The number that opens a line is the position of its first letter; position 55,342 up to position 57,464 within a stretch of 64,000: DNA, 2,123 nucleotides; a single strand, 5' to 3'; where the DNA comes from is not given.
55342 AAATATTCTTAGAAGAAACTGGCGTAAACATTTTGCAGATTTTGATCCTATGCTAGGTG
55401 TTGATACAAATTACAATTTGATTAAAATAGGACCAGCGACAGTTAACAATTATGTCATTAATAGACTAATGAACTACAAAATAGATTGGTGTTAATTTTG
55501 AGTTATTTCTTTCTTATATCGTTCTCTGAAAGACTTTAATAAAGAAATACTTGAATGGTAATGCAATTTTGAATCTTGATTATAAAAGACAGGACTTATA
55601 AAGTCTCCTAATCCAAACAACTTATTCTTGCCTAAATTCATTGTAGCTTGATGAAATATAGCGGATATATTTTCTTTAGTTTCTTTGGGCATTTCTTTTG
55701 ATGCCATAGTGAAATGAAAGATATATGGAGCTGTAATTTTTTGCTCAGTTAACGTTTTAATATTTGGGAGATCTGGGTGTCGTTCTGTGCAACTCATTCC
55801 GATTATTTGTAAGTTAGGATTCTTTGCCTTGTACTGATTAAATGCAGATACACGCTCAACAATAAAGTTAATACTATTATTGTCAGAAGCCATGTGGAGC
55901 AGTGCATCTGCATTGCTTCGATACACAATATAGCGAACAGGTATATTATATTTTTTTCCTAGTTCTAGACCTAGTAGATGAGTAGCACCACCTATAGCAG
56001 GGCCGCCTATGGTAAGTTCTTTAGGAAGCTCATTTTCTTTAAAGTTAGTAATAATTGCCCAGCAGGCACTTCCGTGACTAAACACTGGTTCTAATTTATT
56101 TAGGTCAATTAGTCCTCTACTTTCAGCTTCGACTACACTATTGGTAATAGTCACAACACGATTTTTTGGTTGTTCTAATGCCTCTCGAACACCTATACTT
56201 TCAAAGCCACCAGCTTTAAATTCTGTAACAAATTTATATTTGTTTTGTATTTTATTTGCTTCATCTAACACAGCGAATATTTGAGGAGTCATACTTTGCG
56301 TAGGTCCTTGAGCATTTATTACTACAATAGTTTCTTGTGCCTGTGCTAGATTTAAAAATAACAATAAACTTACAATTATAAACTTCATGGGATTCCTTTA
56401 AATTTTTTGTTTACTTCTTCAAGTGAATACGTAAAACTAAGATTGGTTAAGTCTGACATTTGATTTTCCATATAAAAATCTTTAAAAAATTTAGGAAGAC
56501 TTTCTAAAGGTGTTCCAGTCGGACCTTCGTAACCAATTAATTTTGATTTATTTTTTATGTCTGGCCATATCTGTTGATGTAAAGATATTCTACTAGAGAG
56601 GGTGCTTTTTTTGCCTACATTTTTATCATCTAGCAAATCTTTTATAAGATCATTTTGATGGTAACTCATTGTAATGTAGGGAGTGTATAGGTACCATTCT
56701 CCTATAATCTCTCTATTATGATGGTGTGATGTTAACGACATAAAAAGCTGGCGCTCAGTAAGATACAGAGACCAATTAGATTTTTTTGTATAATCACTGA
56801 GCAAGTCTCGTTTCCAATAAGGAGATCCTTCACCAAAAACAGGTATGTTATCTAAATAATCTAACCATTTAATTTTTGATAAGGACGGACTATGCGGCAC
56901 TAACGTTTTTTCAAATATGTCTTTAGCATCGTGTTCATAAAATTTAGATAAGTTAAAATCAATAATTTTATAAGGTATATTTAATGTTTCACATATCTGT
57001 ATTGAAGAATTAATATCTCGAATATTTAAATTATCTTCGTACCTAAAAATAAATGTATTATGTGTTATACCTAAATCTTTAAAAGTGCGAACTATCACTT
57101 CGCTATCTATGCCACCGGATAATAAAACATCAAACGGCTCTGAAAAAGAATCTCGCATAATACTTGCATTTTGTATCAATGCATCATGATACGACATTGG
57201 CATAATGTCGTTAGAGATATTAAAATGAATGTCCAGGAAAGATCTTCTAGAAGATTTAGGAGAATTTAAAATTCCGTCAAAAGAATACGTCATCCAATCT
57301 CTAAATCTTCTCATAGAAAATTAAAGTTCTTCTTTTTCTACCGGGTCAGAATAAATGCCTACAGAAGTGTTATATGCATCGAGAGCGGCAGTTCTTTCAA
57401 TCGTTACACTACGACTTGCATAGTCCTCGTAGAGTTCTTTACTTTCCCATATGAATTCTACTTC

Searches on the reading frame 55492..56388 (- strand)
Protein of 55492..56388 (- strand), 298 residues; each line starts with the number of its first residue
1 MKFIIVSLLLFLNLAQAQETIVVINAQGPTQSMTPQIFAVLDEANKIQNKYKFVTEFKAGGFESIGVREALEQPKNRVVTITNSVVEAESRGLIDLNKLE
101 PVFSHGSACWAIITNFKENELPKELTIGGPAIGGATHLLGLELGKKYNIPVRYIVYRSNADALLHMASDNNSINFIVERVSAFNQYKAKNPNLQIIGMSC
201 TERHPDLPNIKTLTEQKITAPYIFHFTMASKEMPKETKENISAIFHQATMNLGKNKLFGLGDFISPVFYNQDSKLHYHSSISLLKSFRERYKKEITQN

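Call 8: search_protein_families(library=pfam, proteins=[window:55492-56388:-], max_evalue=0.01)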
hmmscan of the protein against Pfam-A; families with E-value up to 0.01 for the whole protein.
window:55492-56388:- (298 aa): 2 families
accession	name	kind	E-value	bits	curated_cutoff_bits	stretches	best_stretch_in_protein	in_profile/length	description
PF03401.19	TctC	-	6.3e-05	23.1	27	1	113-249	97-226/274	Tripartite tricarboxylate transporter family receptor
PF20424.3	PilZN3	-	0.0088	16.5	27.4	0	169-206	84-122/135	PilZN3 domain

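Call 9: search_protein_families(library=phrogs, proteins=[window:55492-56388:-], max_evalue=0.001)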
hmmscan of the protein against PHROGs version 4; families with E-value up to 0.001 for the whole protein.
window:55492-56388:- (298 aa): 0 families

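Call 24: search_solved_structures(query=window:55492-56388:-, max_evalue=1, show_alignments=1)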
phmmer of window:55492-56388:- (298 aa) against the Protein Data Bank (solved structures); distinct sequences matched with E-value up to 1: 2.
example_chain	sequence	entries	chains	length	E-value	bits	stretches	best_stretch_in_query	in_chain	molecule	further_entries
7ndr_A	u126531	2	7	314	0.063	15.9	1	121-236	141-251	Tripartite tricarboxylate transporter substrate binding protein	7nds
2f5x_A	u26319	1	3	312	0.48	13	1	124-239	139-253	BugD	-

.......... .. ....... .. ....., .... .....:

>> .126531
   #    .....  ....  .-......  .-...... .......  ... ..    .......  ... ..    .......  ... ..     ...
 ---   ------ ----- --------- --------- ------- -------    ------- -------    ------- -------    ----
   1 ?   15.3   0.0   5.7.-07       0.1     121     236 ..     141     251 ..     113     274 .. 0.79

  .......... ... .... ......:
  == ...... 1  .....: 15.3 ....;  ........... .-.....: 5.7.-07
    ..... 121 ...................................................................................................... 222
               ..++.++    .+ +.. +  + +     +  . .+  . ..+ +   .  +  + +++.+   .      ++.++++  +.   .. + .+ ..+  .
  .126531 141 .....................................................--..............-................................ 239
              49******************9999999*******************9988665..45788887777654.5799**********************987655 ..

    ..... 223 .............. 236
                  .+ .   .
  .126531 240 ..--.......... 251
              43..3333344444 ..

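Call 25: find_homologous_proteins(query=window:55492-56388:-, max_evalue=0.001)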
Query window:55492-56388:- (298 aa): 72 proteins with E <= 0.001 among 1037 candidates.
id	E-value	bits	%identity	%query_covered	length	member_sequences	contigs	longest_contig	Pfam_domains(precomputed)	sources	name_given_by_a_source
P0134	2.0e-178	610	90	100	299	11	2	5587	-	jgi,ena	jgi:tripartite-type tricarboxylate transporter receptor subunit TctC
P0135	1.3e-170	584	87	100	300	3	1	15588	-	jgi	jgi:hypothetical protein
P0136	1.6e-167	574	86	100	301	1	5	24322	PF03401.19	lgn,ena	-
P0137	2.3e-163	560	82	100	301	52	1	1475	-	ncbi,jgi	jgi:tripartite-type tricarboxylate transporter receptor subunit TctC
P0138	1.9e-151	521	77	95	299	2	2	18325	PF03401.19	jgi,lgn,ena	jgi:tripartite-type tricarboxylate transporter receptor subunit TctC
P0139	2.7e-150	517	74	100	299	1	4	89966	PF03401.19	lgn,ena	-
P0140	3.1e-150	517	75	100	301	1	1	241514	-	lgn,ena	-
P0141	5.5e-149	513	74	99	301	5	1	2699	PF03401.19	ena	-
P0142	6.9e-148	510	74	100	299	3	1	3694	PF03401.19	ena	-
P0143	7.2e-148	509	74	100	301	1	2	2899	-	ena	-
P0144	6.7e-147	506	76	96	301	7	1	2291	PF03401.19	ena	-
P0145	2.4e-141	488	72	100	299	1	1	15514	PF03401.19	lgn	-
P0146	6.0e-141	487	70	99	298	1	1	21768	PF03401.19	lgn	-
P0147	2.0e-138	478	71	96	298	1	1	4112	-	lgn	-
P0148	1.3e-129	450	68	94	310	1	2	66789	PF03401.19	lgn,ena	-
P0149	5.2e-128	444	66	97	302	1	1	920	PF03401.19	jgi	jgi:tripartite-type tricarboxylate transporter receptor subunit TctC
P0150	3.2e-122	425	64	99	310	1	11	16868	PF03401.19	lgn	-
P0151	1.4e-119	417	61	100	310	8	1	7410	PF03401.19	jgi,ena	-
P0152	1.4e-116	407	61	99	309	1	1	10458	PF03401.19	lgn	-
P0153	1.4e-112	394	60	99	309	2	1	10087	PF03401.19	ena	-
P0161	1.2e-100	355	53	99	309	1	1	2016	PF03401.19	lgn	-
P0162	7.6e-99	349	53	94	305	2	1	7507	PF03401.19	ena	-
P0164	1.4e-89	318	49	95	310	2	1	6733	PF03401.19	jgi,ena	-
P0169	3.7e-86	307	49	98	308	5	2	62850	PF03401.19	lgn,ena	-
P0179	6.8e-79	283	46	100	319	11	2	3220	PF03401.19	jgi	jgi:tripartite-type tricarboxylate transporter receptor subunit TctC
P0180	2.0e-77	278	45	100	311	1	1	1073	PF03401.19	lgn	-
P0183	3.7e-76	274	45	100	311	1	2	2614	PF03401.19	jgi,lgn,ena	jgi:tripartite-type tricarboxylate transporter receptor subunit TctC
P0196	5.2e-59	218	41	88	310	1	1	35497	PF03401.19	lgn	-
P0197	1.6e-56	210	38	99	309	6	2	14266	PF03401.19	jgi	-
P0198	5.0e-56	208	38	99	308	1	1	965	PF03401.19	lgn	-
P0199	6.0e-54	201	41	85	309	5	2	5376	PF03401.19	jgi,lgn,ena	jgi:tripartite-type tricarboxylate transporter receptor subunit TctC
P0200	7.0e-54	201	36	99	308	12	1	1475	PF03401.19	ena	-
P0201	9.5e-54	201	37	99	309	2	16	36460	PF03401.19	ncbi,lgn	-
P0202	2.3e-52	196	38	99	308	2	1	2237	PF03401.19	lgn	-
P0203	1.7e-51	193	38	98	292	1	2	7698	PF03401.19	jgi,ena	jgi:hypothetical protein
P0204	2.5e-51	193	35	94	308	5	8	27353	PF03401.19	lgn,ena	-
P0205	7.9e-50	188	35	98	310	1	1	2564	PF03401.19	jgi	jgi:tripartite-type tricarboxylate transporter receptor subunit TctC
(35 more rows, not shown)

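Call 29: search_solved_structures(query=A2, max_evalue=0.01, show_alignments=1)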
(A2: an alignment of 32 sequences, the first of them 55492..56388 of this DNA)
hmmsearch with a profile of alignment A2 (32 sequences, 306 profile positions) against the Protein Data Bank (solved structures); distinct sequences matched with E-value up to 0.01: 8.
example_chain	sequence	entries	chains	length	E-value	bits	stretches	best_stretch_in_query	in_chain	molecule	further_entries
7ndr_A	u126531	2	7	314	4.4e-10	42.4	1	128-292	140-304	Tripartite tricarboxylate transporter substrate binding protein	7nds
8hk9_D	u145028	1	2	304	1.2e-08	37.6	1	129-256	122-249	Periplasmic terephthalate binding protein (TBP)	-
8hka_A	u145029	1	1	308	1.2e-08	37.6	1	129-256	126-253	Periplasmic terephthalate binding protein (TBP)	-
8hkb_A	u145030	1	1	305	1.1e-07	34.6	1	129-256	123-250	Periplasmic terephthalate binding protein (TBP)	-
2f5x_A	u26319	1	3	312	5e-07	32.4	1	127-244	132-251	BugD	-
4x9t_A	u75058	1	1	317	2e-05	27.1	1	59-259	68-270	Uncharacterized protein UPF0065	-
25hk_A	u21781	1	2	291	0.00022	23.7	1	150-291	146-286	Tripartite tricarboxylate transporter substrate binding protein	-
2qpq_A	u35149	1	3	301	0.0075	18.6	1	128-249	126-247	protein Bug27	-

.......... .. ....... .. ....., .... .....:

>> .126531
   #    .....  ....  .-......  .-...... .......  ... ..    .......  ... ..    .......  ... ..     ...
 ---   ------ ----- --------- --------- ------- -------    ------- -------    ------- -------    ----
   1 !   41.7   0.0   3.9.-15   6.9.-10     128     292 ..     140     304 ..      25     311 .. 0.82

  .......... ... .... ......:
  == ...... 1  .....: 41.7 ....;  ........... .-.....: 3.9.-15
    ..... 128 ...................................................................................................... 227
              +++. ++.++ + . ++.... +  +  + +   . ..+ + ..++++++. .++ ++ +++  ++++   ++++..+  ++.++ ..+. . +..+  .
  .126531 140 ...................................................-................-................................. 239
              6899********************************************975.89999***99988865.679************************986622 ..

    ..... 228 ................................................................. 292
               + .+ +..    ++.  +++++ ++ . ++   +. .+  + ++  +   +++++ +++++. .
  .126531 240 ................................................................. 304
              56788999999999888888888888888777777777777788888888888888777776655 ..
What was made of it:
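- On TTT solute-binding proteins (TctC/Bug, PF03401): Many TctC2-family members carry PF03401 (call 25), and the family profile hits TphC at 4e-10 (call 29).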

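Call 52: predict_structure(alignment_id=A2)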
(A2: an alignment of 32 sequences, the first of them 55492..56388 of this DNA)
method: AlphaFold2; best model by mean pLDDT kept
length: 298 residues; sequences in the alignment: 32
mean_pLDDT: 92.7   pTM: 0.87
mean pLDDT of the five models: 92.7, 92.5, 92.4, 92.1, 91.3
residues with pLDDT >= 90: 252; 70-90: 36; 50-70: 10; < 50: 0
segments of 3 or more residues with pLDDT < 50: none
pLDDT, mean of each block of 10 residues (from residue 1): 73 75 94 92 97 97 96 97 94 96 96 91 93 94 94 90 88 91 92 94 92 94 96 98 98 96 93 95 96 88
secondary structure, 60 per line:
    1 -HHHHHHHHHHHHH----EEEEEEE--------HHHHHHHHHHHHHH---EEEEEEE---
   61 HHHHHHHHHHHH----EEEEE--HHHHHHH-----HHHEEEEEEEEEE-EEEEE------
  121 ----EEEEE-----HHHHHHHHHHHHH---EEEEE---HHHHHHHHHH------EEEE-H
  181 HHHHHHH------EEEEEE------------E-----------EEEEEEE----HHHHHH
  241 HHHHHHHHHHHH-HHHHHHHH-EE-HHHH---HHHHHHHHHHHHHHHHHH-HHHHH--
elements in order: H2-14 E19-25 H34-47 E51-57 H61-72 E77-81 H84-90 E99-108 E110-114 E125-129 H135-147 E151-155 H159-168 E175-178 H180-187 E194-199 E224-230 H235-252 H254-261 H266-269 H273-290 H292-296
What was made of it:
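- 55492..56388 (-): TctC2: 298-aa divergent TTT-family binding protein with a signal peptide (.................|QE). AF2 pLDDT 92.7 (call 52).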

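Call 59: fold_search(model_id=the predicted structure, library=pdb)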
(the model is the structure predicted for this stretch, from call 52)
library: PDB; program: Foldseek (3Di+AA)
matches with E <= 10: 1142; with E <= 0.001: 575
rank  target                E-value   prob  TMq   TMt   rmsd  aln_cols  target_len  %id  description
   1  8hk9_A                8.3e-16  1.00  0.74  0.76   3.4       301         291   14  Apo-form of Periplasmic terephthalate binding protein (TBP) from Ideonella sakaiensis (released 2023-06-21)
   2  7ndr_C                4.6e-15  1.00  0.73  0.75   3.5       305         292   15  Crystal structure of TphC in an open conformation (released 2021-11-03)
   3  2f5x_B                5.2e-15  1.00  0.73  0.73   4.4       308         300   14  Structure of periplasmic binding protein BugD (released 2006-01-24)
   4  2f5x_A                7.0e-15  1.00  0.71  0.71   4.4       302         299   14  Structure of periplasmic binding protein BugD (released 2006-01-24)
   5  7ndr_B                7.5e-15  1.00  0.75  0.77   3.2       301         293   15  Crystal structure of TphC in an open conformation (released 2021-11-03)
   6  7ndr_A                8.0e-15  1.00  0.74  0.75   3.3       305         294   15  Crystal structure of TphC in an open conformation (released 2021-11-03)
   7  8hka                  1.7e-14  1.00  0.71  0.71   3.7       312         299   14  TPA bound-form of Periplasmic terephthalate binding protein (TBP) from Ideonella sakaiensis (released 2023-06-21)
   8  4x9t                  1.9e-14  1.00  0.69  0.71   4.3       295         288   14  Crystal structure of a TctC solute binding protein from Polaromonas (Bpro_3516, Target EFI-510338), no ligand (released 2014-12-24)
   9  8hkb                  2.6e-14  1.00  0.74  0.73   3.4       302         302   14  TPA bound-form of Periplasmic terephthalate binding protein (TBP) from Ideonella sakaiensis mutant K184D (released 2023-06-21)
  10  6hke_C                2.9e-14  1.00  0.65  0.65   5.1       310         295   13  MatC (Rpa3494) from Rhodopseudomonas palustris with bound malate (released 2018-12-05)
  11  2dvz                  4.4e-14  1.00  0.71  0.71   4.0       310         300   17  Structure of a periplasmic transporter (released 2006-11-07)
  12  2qpq_B                1.1e-13  1.00  0.69  0.70   4.2       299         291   16  Structure of Bug27 from Bordetella pertussis (released 2007-08-21)
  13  6hke_B                1.3e-13  1.00  0.66  0.66   5.0       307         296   12  MatC (Rpa3494) from Rhodopseudomonas palustris with bound malate (released 2018-12-05)
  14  6hke_A                3.1e-13  1.00  0.69  0.70   4.2       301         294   11  MatC (Rpa3494) from Rhodopseudomonas palustris with bound malate (released 2018-12-05)
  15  7nds                  3.1e-13  1.00  0.69  0.70   4.5       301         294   15  Crystal structure of TphC in a closed conformation (released 2021-11-03)
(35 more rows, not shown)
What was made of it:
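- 55492..56388 (-): Foldseek top 17 are all TTT SBPs (call 59).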

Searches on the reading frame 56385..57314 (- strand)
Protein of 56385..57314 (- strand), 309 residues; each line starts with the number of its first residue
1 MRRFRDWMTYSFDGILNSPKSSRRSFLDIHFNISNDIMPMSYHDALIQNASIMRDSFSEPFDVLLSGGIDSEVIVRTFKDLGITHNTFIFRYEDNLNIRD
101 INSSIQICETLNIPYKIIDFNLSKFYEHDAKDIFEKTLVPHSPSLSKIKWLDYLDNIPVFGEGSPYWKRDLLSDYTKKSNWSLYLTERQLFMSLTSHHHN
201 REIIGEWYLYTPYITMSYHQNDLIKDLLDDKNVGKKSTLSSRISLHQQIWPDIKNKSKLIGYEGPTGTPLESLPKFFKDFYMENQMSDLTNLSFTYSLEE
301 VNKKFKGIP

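Call 8: search_protein_families(library=pfam, proteins=[window:56385-57314:-], max_evalue=0.01)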
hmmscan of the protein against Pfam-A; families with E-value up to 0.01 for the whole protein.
window:56385-57314:- (309 aa): 2 families
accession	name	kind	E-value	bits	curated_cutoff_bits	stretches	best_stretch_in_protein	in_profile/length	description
PF06508.19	QueC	-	3.2e-05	24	22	1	63-125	4-66/210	Queuosine biosynthesis protein QueC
PF03054.22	tRNA_Me_trans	-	0.0036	17.4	20.6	1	63-128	5-79/202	tRNA methyl transferase HUP domain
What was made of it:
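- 56385..57314 (-): PP309: paralog of PP306, upstream of TctC2 in the same transcriptional direction. Pfam QueC 3.2e-5 (call 8).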

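Call 45: search_protein_families(library=phrogs, proteins=[window:56385-57314:-], max_evalue=0.01)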
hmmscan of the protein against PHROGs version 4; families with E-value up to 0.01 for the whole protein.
window:56385-57314:- (309 aa): 2 families
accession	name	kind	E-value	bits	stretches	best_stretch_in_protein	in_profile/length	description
phrog_16728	-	unknown function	0.00079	19.3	1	45-124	242-322/579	-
phrog_1550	-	moron, auxiliary metabolic gene and host takeover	0.001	18.9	1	63-122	150-209/418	QueC-like queuosine biosynthesis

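Call 63: search_protein_families(library=ncbifam, proteins=[window:56385-57314:-], max_evalue=0.1)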
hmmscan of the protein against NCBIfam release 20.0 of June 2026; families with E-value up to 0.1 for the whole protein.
window:56385-57314:- (309 aa): 5 families
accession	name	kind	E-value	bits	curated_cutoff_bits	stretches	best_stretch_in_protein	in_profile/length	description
TIGR00364.1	TIGR00364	equivalog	2e-05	24.2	150.3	1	63-124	3-63/201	7-cyano-7-deazaguanine synthase QueC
NF001138.1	PRK00143.1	equivalog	0.0011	17.9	284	1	63-127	4-74/345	tRNA 2-thiouridine(34) synthase MnmA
TIGR00420.1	trmU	equivalog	0.0035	16.2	236.95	1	63-126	5-76/351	tRNA 2-thiouridine(34) synthase MnmA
TIGR00552.1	nadE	equivalog_domain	0.017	14.4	63.65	1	65-134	29-101/251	NAD(+) synthase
NF010587.0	PRK13980.1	equivalog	0.021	14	255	1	64-121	37-95/267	NAD+ synthase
